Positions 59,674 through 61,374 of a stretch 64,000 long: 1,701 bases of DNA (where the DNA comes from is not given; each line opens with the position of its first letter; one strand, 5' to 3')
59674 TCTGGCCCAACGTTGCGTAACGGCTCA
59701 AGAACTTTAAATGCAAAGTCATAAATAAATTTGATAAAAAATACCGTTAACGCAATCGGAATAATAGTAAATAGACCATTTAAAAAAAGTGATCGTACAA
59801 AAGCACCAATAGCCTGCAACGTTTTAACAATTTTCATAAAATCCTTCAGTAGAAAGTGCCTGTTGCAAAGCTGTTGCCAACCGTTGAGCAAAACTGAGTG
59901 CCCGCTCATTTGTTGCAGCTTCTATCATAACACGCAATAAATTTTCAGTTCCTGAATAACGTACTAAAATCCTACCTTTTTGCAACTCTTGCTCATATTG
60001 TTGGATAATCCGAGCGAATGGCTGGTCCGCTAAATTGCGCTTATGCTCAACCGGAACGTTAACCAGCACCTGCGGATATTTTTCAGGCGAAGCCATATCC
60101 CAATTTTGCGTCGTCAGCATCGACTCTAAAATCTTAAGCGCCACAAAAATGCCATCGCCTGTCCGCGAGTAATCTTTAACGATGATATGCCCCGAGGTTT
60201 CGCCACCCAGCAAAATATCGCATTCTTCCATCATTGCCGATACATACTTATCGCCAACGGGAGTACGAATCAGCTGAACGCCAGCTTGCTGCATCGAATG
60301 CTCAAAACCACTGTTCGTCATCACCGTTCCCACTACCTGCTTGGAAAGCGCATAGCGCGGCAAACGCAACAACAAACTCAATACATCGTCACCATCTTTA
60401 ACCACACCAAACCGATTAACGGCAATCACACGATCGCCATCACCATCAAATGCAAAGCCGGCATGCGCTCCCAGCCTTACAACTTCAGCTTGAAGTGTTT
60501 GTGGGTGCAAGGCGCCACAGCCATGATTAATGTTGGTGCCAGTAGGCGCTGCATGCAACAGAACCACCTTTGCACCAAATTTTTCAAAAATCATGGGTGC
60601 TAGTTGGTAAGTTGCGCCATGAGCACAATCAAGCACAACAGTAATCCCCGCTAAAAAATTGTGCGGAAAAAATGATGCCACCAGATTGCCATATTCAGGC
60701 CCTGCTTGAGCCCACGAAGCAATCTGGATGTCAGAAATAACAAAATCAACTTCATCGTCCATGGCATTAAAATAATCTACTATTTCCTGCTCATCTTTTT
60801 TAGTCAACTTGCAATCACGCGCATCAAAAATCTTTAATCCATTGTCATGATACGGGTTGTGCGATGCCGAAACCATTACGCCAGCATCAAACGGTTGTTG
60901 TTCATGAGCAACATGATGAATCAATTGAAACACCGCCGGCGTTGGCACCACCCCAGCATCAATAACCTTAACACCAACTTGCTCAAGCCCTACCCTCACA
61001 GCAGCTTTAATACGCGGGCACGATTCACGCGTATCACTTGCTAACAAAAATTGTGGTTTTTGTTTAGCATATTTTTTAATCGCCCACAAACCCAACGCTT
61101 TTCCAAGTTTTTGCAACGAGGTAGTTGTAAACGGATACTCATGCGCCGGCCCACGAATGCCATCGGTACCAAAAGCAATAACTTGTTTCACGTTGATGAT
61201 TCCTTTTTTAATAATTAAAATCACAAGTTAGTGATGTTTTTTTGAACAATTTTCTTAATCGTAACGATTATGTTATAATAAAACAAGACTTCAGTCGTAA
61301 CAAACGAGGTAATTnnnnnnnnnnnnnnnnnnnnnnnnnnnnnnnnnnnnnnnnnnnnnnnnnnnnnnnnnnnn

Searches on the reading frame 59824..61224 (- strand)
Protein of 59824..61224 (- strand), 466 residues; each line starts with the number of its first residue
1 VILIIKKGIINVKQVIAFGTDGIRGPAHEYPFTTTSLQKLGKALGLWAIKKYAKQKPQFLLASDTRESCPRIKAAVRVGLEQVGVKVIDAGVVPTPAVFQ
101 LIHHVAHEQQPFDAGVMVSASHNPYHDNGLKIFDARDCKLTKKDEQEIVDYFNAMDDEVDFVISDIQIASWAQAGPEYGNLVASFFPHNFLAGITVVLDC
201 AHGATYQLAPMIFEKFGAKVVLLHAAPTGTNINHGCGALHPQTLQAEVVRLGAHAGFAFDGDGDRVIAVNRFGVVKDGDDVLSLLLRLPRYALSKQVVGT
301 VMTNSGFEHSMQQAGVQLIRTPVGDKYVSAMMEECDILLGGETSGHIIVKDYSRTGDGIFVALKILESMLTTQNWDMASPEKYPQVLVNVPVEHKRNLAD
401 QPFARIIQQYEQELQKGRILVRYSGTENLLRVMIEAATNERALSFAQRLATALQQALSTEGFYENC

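Call 37: find_homologous_proteins(query=window:59824-61224:-, max_evalue=1e-30)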
Query window:59824-61224:- (466 aa): 8000 proteins with E <= 1e-30 among 8000 candidates; the best 120 are listed.
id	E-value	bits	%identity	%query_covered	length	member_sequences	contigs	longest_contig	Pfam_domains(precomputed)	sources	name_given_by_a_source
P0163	6.3e-298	1006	97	98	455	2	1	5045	PF02878.23,PF00408.27,PF02879.23,PF02880.23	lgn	-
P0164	9.2e-225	764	76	98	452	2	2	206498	PF02878.23,PF00408.27,PF02879.23,PF02880.23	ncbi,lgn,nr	ncbi:hypothetical protein K2W90_05340 [Candidatus Babeliales bacterium]|nr:hypothetical protein [Can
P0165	1.5e-155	536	55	97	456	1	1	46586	PF02878.23,PF00408.27,PF02879.23,PF02880.23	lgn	-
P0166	8.1e-153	527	55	96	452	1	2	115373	PF02878.23,PF00408.27,PF02879.23,PF02880.23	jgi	jgi:phosphoglucosamine mutase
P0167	2.8e-150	519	54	95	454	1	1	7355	PF02878.23,PF00408.27,PF02879.23,PF02880.23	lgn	-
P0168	7.1e-149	514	53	97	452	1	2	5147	PF02878.23,PF00408.27,PF02879.23,PF02880.23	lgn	-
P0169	7.3e-149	514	56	95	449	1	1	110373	PF02878.23,PF00408.27,PF02879.23,PF02880.23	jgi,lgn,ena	-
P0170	1.9e-148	513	54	96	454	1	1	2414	PF02878.23,PF00408.27,PF02879.23,PF02880.23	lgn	-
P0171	3.6e-148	512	54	97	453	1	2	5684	PF02878.23,PF00408.27,PF02879.23,PF02880.23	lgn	-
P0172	1.5e-145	503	54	96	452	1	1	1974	PF02878.23,PF00408.27,PF02879.23,PF02880.23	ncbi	-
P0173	2.6e-145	503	53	96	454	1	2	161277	PF02878.23,PF00408.27,PF02879.23,PF02880.23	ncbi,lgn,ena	-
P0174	1.9e-144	500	52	96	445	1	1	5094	PF02878.23,PF00408.27,PF02879.23,PF02880.23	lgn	-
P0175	2.0e-144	500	52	95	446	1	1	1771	PF02878.23,PF00408.27,PF02879.23,PF02880.23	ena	-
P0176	9.2e-144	497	53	95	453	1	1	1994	PF02878.23,PF00408.27,PF02879.23,PF02880.23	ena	-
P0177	1.8e-143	496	52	96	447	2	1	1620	PF02878.23,PF00408.27,PF02879.23,PF02880.23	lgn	-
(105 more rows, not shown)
